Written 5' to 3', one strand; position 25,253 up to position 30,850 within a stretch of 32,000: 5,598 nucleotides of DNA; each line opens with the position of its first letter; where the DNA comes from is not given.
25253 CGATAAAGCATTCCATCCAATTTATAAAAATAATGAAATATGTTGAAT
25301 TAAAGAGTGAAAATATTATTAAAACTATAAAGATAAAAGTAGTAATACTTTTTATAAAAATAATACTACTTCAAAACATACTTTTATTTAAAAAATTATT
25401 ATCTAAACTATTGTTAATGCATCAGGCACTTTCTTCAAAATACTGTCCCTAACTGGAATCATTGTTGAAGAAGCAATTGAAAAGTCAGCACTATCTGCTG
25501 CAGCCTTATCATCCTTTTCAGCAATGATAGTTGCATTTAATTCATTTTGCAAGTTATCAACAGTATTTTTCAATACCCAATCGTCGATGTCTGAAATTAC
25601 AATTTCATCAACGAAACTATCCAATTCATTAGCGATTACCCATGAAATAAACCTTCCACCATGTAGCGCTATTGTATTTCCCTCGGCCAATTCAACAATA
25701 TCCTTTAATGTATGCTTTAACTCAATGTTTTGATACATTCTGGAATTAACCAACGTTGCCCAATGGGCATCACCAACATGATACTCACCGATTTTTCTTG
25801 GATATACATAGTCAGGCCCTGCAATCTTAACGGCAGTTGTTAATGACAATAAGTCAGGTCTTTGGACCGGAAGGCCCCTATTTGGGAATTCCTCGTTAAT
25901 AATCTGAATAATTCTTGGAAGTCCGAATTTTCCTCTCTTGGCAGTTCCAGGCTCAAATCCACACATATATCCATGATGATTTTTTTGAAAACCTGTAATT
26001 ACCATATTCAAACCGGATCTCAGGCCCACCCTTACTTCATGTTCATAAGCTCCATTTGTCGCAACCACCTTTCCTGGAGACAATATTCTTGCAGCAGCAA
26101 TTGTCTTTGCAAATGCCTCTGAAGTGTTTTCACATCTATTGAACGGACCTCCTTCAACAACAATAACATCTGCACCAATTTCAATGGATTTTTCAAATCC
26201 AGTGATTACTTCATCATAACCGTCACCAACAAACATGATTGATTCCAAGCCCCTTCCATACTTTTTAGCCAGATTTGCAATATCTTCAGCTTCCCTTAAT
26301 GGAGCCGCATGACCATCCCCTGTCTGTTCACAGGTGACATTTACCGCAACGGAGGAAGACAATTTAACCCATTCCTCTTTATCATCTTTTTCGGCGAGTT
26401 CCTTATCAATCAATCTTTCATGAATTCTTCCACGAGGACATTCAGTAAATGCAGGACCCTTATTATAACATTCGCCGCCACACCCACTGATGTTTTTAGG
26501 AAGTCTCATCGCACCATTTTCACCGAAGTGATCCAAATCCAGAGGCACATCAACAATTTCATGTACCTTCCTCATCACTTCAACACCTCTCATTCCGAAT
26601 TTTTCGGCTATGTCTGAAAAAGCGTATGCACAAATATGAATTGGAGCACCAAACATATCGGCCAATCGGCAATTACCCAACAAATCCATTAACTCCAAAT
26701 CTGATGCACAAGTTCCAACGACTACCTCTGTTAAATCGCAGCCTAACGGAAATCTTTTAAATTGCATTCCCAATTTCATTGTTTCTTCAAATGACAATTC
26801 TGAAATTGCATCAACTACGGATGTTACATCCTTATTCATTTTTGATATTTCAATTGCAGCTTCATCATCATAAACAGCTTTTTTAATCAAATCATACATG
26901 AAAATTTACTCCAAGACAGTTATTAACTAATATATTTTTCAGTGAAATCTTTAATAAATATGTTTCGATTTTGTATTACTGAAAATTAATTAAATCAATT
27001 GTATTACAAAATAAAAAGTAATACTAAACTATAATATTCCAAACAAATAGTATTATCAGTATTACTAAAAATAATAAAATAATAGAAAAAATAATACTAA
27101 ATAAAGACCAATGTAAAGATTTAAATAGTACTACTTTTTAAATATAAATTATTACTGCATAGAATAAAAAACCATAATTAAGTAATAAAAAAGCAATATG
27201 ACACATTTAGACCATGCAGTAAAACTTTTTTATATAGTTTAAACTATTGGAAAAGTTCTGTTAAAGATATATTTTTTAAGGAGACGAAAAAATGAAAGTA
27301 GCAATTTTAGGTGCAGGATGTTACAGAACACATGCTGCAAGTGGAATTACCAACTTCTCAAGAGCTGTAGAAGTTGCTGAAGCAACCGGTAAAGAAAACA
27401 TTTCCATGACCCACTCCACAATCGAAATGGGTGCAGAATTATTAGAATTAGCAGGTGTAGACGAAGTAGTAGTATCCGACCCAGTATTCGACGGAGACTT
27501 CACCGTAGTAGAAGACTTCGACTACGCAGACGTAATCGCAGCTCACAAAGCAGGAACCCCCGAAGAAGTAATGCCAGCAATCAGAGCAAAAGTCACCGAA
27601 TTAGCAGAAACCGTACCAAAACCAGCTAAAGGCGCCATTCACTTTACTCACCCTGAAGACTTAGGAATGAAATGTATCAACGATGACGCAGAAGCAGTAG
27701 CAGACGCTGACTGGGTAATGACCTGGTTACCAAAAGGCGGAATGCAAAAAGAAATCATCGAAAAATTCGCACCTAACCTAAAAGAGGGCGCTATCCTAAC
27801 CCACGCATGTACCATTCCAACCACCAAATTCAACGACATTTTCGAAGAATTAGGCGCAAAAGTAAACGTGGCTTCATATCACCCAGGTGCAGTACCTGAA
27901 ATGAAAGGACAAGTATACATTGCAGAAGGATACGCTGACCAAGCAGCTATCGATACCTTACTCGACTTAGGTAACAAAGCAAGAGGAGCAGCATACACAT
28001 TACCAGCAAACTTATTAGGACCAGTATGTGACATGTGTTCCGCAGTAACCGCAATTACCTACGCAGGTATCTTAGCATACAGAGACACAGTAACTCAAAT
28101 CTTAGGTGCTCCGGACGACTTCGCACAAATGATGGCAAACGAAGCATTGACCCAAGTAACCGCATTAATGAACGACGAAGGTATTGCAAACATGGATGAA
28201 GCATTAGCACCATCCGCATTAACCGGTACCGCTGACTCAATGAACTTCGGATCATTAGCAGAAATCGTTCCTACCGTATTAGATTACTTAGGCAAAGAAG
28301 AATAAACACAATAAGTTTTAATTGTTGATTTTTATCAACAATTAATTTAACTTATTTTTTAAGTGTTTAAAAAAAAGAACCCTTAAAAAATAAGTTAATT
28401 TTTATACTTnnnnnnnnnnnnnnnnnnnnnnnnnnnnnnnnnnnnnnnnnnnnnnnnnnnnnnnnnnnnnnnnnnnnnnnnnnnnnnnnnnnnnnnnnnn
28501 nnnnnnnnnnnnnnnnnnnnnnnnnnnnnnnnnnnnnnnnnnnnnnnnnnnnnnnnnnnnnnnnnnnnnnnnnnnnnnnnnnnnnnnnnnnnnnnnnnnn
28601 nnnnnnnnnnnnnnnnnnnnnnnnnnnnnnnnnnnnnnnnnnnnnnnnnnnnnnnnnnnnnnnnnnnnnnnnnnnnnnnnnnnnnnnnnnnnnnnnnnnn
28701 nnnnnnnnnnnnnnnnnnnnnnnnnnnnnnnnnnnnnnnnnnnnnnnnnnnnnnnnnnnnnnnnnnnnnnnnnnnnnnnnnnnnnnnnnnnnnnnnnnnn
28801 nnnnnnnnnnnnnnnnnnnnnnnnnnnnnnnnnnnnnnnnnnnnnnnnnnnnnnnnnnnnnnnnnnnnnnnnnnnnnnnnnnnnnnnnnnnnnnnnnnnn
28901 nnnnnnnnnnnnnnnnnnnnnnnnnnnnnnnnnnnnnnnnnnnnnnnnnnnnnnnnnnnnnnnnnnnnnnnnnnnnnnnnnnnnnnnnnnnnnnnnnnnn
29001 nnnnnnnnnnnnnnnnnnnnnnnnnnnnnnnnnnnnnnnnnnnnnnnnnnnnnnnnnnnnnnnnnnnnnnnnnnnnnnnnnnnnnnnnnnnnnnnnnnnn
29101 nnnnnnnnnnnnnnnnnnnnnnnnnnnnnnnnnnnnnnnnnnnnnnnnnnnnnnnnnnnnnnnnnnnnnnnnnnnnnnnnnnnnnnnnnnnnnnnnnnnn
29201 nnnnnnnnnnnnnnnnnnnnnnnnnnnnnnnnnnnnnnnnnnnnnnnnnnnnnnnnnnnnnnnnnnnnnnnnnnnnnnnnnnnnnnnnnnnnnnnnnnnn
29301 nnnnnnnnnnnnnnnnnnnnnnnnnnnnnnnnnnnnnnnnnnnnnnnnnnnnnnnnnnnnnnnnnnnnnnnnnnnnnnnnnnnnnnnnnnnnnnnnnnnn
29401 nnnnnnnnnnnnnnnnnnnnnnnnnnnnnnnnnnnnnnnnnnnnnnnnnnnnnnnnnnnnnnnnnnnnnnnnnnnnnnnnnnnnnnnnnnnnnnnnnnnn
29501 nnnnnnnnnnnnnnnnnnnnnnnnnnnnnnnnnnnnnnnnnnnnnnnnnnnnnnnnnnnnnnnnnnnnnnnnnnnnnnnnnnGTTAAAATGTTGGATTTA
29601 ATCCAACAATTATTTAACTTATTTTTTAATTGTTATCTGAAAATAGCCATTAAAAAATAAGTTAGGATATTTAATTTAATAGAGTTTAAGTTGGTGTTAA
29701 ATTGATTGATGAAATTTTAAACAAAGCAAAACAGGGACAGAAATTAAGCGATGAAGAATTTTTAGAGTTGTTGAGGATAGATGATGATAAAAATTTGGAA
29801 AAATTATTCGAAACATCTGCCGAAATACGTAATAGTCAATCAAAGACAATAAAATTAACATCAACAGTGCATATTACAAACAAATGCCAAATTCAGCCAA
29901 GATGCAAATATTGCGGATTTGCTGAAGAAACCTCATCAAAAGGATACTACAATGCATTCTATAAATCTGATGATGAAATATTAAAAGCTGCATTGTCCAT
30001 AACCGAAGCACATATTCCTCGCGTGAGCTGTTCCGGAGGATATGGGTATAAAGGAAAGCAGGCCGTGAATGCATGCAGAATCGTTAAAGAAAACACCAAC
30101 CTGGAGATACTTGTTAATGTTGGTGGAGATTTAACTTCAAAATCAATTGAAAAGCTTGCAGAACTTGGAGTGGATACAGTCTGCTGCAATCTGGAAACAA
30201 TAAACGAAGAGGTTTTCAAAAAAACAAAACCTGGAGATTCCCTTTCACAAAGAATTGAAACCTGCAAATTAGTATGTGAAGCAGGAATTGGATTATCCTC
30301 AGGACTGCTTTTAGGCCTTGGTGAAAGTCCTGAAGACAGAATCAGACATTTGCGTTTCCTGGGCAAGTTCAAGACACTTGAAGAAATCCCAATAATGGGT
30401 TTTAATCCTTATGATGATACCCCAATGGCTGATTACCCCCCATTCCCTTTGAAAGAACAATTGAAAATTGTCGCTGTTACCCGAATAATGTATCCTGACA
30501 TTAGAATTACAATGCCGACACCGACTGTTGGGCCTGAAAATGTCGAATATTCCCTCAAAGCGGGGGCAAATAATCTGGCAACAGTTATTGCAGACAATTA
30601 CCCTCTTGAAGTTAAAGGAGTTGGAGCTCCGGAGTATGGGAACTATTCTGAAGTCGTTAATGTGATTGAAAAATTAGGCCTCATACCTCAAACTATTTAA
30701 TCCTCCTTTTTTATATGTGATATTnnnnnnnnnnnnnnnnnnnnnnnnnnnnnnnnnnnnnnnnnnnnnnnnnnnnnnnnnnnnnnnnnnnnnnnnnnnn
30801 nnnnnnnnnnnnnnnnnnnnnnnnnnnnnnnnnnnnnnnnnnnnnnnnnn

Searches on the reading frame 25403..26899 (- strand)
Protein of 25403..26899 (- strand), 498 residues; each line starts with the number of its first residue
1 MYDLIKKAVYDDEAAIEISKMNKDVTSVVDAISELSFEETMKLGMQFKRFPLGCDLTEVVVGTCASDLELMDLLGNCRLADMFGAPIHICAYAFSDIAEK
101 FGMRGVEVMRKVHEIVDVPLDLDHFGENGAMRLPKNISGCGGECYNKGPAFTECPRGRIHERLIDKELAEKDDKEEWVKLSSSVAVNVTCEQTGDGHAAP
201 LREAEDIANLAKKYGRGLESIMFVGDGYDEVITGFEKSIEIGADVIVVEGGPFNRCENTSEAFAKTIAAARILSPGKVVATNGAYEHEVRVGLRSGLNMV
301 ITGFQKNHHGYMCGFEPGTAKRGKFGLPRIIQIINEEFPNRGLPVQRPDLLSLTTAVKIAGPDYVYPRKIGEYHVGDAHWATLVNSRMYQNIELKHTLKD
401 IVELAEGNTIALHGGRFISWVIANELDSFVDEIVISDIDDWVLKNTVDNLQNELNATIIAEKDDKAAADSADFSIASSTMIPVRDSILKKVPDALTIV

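Call 11: search_protein_families(library=ncbifam, proteins=[window:25403-26899:-])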
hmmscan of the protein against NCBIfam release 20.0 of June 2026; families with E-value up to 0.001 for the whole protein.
window:25403-26899:- (498 aa): 1 family
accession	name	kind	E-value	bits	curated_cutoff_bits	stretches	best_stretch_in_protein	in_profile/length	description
TIGR03958.1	monoFe_hyd_HmdC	equivalog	4.8e-217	721.6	407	1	1-498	1-505/505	5,10-methenyltetrahydromethanopterin hydrogenase cofactor biosynthesis protein HmdC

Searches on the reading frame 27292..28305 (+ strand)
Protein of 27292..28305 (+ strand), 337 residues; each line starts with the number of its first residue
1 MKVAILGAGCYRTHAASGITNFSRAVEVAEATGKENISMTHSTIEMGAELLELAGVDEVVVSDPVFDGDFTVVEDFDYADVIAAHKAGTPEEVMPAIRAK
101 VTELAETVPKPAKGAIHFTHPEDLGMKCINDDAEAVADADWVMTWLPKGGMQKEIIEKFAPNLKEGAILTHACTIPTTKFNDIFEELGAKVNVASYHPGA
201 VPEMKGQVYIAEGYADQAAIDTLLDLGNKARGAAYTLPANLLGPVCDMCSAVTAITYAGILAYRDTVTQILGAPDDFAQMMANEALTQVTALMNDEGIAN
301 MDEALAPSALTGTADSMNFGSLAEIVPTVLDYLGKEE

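Call 11: search_protein_families(library=ncbifam, proteins=[window:27292-28305:+])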
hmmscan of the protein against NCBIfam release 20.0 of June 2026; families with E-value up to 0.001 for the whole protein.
window:27292-28305:+ (337 aa): 5 families
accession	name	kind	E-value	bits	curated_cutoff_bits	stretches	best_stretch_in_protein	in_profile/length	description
TIGR01723.1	hmd_TIGR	equivalog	1.9e-169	563.1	341.45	1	1-336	1-338/340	5,10-methenyltetrahydromethanopterin hydrogenase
NF009208.0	PRK12557.1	subfamily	1.6e-29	102.9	258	1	120-332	63-287/342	H(2)-dependent methylenetetrahydromethanopterin dehydrogenase-related protein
TIGR01724.1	hmd_rel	subfamily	3.9e-23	82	167.2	1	120-319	63-274/341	H2-forming N(5),N(10)-methenyltetrahydromethanopterin dehydrogenase-related protein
NF005694.0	PRK07502.1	equivalog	3.1e-07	29.9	409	1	106-206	32-133/310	prephenate/arogenate dehydrogenase family protein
TIGR00465.1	ilvC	equivalog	0.00023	20.2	226.15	0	119-173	41-94/314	ketol-acid reductoisomerase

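Call 26: find_related_loci(query=window:27292-28305:+, collection=genome_contigs, flank=10000)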
Query window:27292-28305:+ (337 aa) in genome_contigs; peptide patterns used: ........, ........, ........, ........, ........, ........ (x = any residue, [..] = any of these).
140 stretches matched a pattern; 78 encode a relative of the query (tblastn E <= 1e-3); 77 distinct loci.
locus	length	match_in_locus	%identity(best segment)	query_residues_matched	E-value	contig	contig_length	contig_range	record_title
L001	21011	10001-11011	94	1-337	0e+0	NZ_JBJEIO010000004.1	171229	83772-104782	MAG: Methanobrevibacter sp. isolate SARD03_bin.040 NODE_18_length_171229_cov_16.039720, whole genome shotgun sequence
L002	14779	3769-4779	94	1-337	0e+0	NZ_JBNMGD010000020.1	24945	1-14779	MAG: Methanobrevibacter sp. isolate CM_ArcMet834.157 k141_37703_length_24945_cov_18.0000, whole genome shotgun sequence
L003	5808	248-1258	88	1-337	0e+0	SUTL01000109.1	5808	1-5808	MAG: Methanobrevibacter thaueri isolate SIG19 NODE_197802_length_5808_cov_2.447808, whole genome shotgun sequence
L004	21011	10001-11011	88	1-337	0e+0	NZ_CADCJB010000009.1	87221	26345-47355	MAG: uncultured Methanobrevibacter sp. isolate RUG14697, whole genome shotgun sequence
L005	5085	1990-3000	87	1-337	0e+0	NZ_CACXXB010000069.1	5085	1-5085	MAG: uncultured Methanobrevibacter sp. isolate RUG11674, whole genome shotgun sequence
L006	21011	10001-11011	88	1-337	0e+0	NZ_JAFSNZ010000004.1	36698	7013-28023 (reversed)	MAG: Methanobrevibacter sp. isolate RGIG3316 Goat_Reticulum-5__c39322, whole genome shotgun sequence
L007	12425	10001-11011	87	1-337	0e+0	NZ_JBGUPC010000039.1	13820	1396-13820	MAG: Methanobrevibacter sp. isolate ruminal_MAG_172 ruminal_MAG_172_contig_0039, whole genome shotgun sequence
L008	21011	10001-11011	87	1-337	0e+0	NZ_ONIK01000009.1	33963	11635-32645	Uncultured Methanobrevibacter sp. isolate RUG338, whole genome shotgun sequence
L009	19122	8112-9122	87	1-337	0e+0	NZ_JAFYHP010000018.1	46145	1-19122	MAG: Methanobrevibacter sp. isolate RGIG7098 Water_buffalos_Abomasum-1__c415862, whole genome shotgun sequence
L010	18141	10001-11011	87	1-337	0e+0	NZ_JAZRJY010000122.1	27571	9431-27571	MAG: Methanobrevibacter sp. isolate T1900045455_YK20190146.MAGScoT_cleanbin_000001 SGB_7186_k141_324516, whole genome sh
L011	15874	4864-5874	87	1-337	0e+0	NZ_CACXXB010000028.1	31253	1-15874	MAG: uncultured Methanobrevibacter sp. isolate RUG11674, whole genome shotgun sequence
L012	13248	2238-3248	87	1-337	0e+0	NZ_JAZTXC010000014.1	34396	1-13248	MAG: Methanobrevibacter sp. isolate T1900045331_YK20190020.MAGScoT_cleanbin_000025 SGB_6527_k141_939821, whole genome sh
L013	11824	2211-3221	88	1-337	0e+0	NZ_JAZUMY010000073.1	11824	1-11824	MAG: Methanobrevibacter sp. isolate T1900044890_TS20190356.MAGScoT_cleanbin_000036 SGB_3254_k141_2186637, whole genome s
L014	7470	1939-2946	91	1-336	0e+0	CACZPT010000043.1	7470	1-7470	uncultured Methanobrevibacter sp. isolate RUG12835 genome assembly, contig: RUG12835_asm_43, whole genome shotgun sequen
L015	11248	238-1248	86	1-337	0e+0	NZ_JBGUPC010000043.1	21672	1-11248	MAG: Methanobrevibacter sp. isolate ruminal_MAG_172 ruminal_MAG_172_contig_0043, whole genome shotgun sequence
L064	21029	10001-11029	67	1-337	1e-153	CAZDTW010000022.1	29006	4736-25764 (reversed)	MAG TPA_asm: uncultured Methanobacterium sp. isolate binchicken_co22_99 genome assembly, contig: NODE_1709_length_29006_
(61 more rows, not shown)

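Call 37: search_protein_families(library=pfam, proteins=[L064:3276-6302:+, L064:16210-20451:+, L064:20619-21029:+], max_evalue=0.01)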
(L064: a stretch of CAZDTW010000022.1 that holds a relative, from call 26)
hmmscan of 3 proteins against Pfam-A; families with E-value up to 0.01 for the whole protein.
L064:3276-6302:+ (1008 aa): 1 family
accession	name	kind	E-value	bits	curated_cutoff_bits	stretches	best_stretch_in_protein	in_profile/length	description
PF02663.19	FmdE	-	2.8e-18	66.7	22.9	2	722-821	1-85/133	FmdE, Molybdenum formylmethanofuran dehydrogenase operon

L064:16210-20451:+ (1413 aa): 1 family
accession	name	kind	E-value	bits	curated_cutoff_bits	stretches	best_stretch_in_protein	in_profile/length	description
PF02514.21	CobN-Mg_chel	-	9.9e-296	984.4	24.5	1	164-1247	2-1088/1090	CobN/Magnesium Chelatase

L064:20619-21029:+ (137 aa): 1 family
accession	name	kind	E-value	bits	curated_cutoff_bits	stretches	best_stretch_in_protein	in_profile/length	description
PF09930.14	DUF2162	-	3.4e-40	138.3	34.4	1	8-136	1-129/223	Predicted transporter (DUF2162)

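Call 43: find_homologous_proteins(query=window:27292-28305:+, max_evalue=1e-40)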
Query window:27292-28305:+ (337 aa): 148 proteins with E <= 1e-40 among 4831 candidates; the best 120 are listed.
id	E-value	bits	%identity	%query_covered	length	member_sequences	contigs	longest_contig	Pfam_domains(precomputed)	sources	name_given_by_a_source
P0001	7.6e-219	744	100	100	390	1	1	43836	PF03201.23,PF22616.3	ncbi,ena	-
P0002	1.5e-214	729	98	100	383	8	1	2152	PF03201.23,PF22616.3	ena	-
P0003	1.0e-213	727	98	100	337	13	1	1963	PF03201.23,PF22616.3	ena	-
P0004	4.8e-212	721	97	100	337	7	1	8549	PF03201.23,PF22616.3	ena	-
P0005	7.6e-212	721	97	100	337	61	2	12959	PF03201.23,PF22616.3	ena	-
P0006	4.7e-210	715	96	100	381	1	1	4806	PF03201.23,PF22616.3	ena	-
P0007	2.1e-206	703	94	100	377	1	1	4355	PF03201.23,PF22616.3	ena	-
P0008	4.7e-203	692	93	100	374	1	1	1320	PF03201.23,PF22616.3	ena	-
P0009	3.1e-198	676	90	100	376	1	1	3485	PF03201.23,PF22616.3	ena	-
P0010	5.8e-198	675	91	100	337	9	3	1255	PF03201.23,PF22616.3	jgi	jgi:5,10-methenyltetrahydromethanopterin hydrogenase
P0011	6.9e-197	671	90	100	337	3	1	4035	PF03201.23,PF22616.3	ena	-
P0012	2.3e-190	650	86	100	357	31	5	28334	PF03201.23,PF22616.3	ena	-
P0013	3.1e-190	650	87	100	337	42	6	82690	PF03201.23,PF22616.3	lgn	-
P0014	1.2e-187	641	85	100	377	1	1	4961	PF03201.23,PF22616.3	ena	-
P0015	1.6e-187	641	86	100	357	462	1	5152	PF03201.23,PF22616.3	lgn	-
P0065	2.6e-148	512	69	100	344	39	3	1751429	PF03201.23,PF22616.3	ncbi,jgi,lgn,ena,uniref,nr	ncbi:MAG: 5,10-methenyltetrahydromethanopterin hydrogenase [Methanothermobacter sp.]|jgi:5,10-methen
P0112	2.5e-128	446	62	99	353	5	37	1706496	PF03201.23,PF22616.3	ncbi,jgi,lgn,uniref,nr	ncbi:MAG: 5,10-methenyltetrahydromethanopterin hydrogenase [Methanothermococcus sp.]|uniref:5,10-met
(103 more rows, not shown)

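Call 44: find_encoding_contigs(protein=P0065, flank=10000, max_places=3)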
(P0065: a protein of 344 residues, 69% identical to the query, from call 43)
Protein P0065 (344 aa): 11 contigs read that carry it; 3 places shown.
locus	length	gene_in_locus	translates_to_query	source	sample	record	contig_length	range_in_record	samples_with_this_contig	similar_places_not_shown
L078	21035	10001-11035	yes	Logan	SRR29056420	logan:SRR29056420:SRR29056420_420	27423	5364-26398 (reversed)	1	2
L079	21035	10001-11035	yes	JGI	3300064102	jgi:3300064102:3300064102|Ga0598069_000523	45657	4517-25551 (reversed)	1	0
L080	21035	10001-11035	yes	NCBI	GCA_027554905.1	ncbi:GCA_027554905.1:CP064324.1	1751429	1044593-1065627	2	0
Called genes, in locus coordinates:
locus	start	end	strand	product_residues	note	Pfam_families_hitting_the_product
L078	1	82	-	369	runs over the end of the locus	?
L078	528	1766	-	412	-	-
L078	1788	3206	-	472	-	PF27537:HoxH, PF00374:NiFeSe_Hases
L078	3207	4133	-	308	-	PF01058:Oxidored_q6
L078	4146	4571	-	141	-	PF02662:FlpD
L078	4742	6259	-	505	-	PF10113:Fibrillarin_2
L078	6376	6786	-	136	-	PF02662:FlpD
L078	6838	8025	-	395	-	PF04422:FrhB_FdhB_N, PF04432:FrhB_FdhB_C, PF13183:Fer4_8 (weak), PF13187:Fer4_9 (weak)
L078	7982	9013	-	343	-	PF04879:Molybdop_Fe4S4, PF00384:Molybdopterin (faint)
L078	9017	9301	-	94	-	-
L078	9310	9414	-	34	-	-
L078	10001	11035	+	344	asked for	PF22616:HMD_N, PF03201:HMD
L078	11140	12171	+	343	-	PF04055:Radical_SAM, PF06968:BATS (weak)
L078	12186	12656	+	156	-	PF11576:HcgB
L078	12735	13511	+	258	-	PF06690:HcgC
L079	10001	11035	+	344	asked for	PF22616:HMD_N, PF03201:HMD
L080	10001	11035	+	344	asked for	PF22616:HMD_N, PF03201:HMD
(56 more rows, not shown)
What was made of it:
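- On Elp (F420-dependent electron-donating protein) operon: Same order and Pfam content as the M. thermautotrophicus locus (call 44).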

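Call 45: find_encoding_contigs(protein=P0001, flank=10000, max_places=2)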
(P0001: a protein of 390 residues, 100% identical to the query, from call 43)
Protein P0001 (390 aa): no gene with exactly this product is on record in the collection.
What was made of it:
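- Tried and rejected: The window's own contig could not be fetched through protein P0001 (call 45).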

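Call 46: find_encoding_contigs(protein=P0112, flank=10000, max_places=2)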
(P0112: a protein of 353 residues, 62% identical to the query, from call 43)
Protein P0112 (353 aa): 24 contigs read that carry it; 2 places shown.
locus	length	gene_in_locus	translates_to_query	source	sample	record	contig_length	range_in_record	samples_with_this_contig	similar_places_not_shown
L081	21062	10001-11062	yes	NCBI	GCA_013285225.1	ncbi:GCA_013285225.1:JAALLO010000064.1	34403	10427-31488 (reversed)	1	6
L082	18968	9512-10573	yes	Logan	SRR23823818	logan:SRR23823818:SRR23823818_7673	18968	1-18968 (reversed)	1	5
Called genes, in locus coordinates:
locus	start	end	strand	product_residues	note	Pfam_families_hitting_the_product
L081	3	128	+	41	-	-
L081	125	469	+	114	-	-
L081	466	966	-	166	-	PF00694:Aconitase_C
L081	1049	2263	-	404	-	PF00291:PALP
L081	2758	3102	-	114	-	PF06677:Auto_anti-p27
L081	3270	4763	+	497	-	PF00478:IMPDH, PF00571:CBS, PF01070:FMN_dh, PF03060:NMO, PF01645:Glu_synthase (weak)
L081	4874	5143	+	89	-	PF01998:DUF131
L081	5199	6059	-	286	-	PF01063:Aminotran_4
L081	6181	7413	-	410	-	PF00155:Aminotran_1_2 (faint), PF00282:Pyridoxal_deC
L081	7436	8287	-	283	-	PF05681:Fumerase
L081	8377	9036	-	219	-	PF02811:PHP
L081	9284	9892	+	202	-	PF04199:Cyclase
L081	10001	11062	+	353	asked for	PF22616:HMD_N, PF03201:HMD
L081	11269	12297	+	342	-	PF04055:Radical_SAM, PF06968:BATS (weak)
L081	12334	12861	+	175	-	-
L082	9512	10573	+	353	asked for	PF22616:HMD_N, PF03201:HMD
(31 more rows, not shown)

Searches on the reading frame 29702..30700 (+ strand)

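Call 11: search_protein_families(library=ncbifam, proteins=[window:29702-30700:+])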
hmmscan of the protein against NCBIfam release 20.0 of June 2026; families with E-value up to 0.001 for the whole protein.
window:29702-30700:+ (332 aa): 31 families (the best 25 are shown)
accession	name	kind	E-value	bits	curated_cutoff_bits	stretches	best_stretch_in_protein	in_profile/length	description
TIGR03957.1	rSAM_HmdB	equivalog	1.6e-149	497.3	320.9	1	15-330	1-316/317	5,10-methenyltetrahydromethanopterin hydrogenase cofactor biosynthesis protein HmdB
TIGR03910.1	pyrrolys_PylB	equivalog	5.2e-36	124.2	348.2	1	2-303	5-307/347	methylornithine synthase PylB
TIGR00433.2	bioB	equivalog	3.4e-33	115.2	225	1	14-291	2-280/307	biotin synthase BioB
TIGR03956.1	rSAM_HydE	equivalog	8.4e-19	68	254.6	1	7-292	3-289/340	[FeFe] hydrogenase H-cluster radical SAM maturase HydE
NF005609.0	PRK07360.1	equivalog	1.5e-18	66.7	426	1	2-330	8-359/374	7,8-didemethyl-8-hydroxy-5-deazariboflavin synthase subunit CofH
NF006687.0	PRK09234.1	equivalog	2.7e-17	62.2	1018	2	128-293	164-338/849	bifunctional FO biosynthesis protein CofGH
TIGR03550.1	F420_cofG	equivalog_domain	3e-17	62.8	213.35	1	121-295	86-266/322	7,8-didemethyl-8-hydroxy-5-deazariboflavin synthase CofG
TIGR03699.1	menaquin_MqnC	equivalog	7.8e-17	61.1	428.1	2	147-330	144-333/342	cyclic dehypoxanthinyl futalosine synthase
NF004884.0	PRK06245.1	equivalog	1.5e-16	60.2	209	1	51-295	14-273/340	7,8-didemethyl-8-hydroxy-5-deazariboflavin synthase subunit CofG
NF004911.0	PRK06267.1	equivalog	3.5e-16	59.3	305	1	39-292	14-262/351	hypothetical protein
TIGR03551.1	F420_cofH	equivalog_domain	3.7e-16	58.9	374.1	1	16-330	2-336/345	5-amino-6-(D-ribitylamino)uracil--L-tyrosine 4-hydroxyphenyl transferase CofH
NF006308.0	PRK08508.1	equivalog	2.3e-14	53.3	377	1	63-271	16-224/279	biotin synthase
TIGR02351.2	thiH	equivalog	2.4e-12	46.6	380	1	9-272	29-296/364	2-iminoacetate synthase ThiH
TIGR03700.1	mena_SCO4494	equivalog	3.6e-12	45.9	434.55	1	5-329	1-341/351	aminofutalosine synthase MqnE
NF053743.1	LipS2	equivalog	2.6e-10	40.2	270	1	43-262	12-230/292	LipS2 family lipoyl synthase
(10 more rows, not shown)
